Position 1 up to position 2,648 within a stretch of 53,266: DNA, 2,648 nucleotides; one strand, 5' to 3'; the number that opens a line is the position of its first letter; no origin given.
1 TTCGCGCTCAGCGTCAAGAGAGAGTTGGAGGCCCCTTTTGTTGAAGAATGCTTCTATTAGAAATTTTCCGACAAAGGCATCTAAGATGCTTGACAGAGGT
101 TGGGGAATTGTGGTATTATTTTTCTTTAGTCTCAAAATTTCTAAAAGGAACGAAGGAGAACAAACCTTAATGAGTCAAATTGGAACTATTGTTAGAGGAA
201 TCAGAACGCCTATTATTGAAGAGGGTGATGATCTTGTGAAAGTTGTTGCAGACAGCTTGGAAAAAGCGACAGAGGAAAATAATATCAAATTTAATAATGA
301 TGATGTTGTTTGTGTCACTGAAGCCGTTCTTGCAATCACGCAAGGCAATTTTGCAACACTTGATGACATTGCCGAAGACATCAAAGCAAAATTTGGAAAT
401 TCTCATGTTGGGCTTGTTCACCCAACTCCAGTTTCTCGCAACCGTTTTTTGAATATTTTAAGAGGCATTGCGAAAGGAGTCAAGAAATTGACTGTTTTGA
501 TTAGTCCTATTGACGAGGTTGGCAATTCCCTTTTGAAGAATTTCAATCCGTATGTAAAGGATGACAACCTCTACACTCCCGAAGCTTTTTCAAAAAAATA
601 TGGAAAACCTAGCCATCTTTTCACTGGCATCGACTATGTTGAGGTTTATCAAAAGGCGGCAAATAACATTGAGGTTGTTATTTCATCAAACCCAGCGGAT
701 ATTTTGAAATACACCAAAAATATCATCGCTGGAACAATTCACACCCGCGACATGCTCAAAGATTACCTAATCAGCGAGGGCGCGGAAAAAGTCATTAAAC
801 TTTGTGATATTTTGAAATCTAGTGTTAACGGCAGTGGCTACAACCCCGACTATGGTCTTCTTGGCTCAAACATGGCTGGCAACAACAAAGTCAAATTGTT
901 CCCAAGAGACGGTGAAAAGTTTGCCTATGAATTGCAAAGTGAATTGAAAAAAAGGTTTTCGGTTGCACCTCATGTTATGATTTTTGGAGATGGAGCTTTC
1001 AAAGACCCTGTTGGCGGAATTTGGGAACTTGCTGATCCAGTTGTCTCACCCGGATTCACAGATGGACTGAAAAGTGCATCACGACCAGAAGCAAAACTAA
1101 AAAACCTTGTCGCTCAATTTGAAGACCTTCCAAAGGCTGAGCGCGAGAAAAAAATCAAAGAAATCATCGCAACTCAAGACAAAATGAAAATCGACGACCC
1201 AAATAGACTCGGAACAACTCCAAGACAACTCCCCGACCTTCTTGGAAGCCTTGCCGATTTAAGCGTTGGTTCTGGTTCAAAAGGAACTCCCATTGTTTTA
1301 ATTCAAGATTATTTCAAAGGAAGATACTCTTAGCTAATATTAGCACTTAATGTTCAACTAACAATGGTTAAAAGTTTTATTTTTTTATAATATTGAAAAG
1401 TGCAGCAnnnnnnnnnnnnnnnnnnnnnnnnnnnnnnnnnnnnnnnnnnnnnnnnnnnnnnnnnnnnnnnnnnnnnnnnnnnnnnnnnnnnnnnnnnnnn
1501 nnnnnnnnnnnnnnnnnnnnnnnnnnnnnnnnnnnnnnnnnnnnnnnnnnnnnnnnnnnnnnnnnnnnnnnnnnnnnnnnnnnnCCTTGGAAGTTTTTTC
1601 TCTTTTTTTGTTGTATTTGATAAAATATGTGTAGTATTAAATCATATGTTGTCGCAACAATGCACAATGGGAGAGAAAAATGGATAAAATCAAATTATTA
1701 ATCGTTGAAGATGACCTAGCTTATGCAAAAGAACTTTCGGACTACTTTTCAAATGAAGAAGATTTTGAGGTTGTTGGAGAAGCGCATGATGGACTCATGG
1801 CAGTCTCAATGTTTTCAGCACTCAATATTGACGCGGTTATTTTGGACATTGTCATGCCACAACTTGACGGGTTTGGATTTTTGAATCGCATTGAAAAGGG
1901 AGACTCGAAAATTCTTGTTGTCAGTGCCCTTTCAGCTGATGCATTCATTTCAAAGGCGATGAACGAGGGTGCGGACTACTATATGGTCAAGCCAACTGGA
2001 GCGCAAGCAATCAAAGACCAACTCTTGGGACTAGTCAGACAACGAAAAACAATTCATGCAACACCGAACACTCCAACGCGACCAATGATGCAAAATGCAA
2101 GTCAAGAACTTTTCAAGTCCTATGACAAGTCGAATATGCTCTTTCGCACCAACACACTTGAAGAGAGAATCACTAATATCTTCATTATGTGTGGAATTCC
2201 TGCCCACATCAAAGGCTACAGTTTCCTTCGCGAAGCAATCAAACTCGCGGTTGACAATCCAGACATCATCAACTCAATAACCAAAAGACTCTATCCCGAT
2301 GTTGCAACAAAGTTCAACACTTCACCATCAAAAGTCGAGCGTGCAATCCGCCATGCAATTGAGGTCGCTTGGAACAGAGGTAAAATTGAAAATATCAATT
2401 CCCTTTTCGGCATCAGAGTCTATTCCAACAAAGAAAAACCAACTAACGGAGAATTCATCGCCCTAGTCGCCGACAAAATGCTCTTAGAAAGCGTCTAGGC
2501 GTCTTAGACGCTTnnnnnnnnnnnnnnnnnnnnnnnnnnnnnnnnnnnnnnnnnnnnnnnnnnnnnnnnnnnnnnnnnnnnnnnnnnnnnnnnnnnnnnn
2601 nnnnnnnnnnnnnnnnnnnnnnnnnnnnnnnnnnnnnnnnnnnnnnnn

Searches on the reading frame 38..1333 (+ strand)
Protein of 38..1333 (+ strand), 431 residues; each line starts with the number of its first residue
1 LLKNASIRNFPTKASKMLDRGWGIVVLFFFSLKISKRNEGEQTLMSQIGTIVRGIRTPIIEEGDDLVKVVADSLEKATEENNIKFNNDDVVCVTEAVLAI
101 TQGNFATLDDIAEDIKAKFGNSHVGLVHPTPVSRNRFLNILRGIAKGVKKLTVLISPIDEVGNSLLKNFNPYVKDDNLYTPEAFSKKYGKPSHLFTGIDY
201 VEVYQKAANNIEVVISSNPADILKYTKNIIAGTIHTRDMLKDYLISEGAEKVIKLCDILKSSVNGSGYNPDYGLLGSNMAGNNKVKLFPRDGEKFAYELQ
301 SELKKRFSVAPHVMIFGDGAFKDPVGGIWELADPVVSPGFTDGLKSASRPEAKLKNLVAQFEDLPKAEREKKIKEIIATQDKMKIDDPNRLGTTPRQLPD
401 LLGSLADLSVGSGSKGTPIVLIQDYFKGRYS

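Call 105: search_protein_families(library=pfam, proteins=[window:38-1333:+], max_evalue=0.0001)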
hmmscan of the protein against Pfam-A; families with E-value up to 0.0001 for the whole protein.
window:38-1333:+ (431 aa): 1 family
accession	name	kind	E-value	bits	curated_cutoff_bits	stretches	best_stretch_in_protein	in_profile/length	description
PF01996.21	F420_ligase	-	1.5e-45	155.8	25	1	54-424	1-218/218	F420-0:Gamma-glutamyl ligase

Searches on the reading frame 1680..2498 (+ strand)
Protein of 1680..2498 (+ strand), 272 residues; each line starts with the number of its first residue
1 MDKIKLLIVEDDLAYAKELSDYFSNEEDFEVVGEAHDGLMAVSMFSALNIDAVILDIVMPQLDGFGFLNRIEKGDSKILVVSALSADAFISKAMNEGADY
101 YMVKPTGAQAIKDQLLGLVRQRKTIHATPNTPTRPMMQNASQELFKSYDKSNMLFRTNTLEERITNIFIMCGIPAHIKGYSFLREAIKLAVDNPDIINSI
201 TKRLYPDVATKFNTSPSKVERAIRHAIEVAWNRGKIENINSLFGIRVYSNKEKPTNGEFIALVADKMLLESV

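Call 105: search_protein_families(library=pfam, proteins=[window:1680-2498:+], max_evalue=0.0001)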
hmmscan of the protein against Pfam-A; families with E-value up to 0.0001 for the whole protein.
window:1680-2498:+ (272 aa): 2 families
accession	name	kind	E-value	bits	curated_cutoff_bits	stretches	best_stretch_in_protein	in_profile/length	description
PF08769.17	Spo0A_C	-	2e-41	140.7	25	1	164-266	1-103/104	Sporulation initiation factor Spo0A C terminal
PF00072.30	Response_reg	-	4.2e-20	72.4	30.2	1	7-114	2-109/111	Response regulator receiver domain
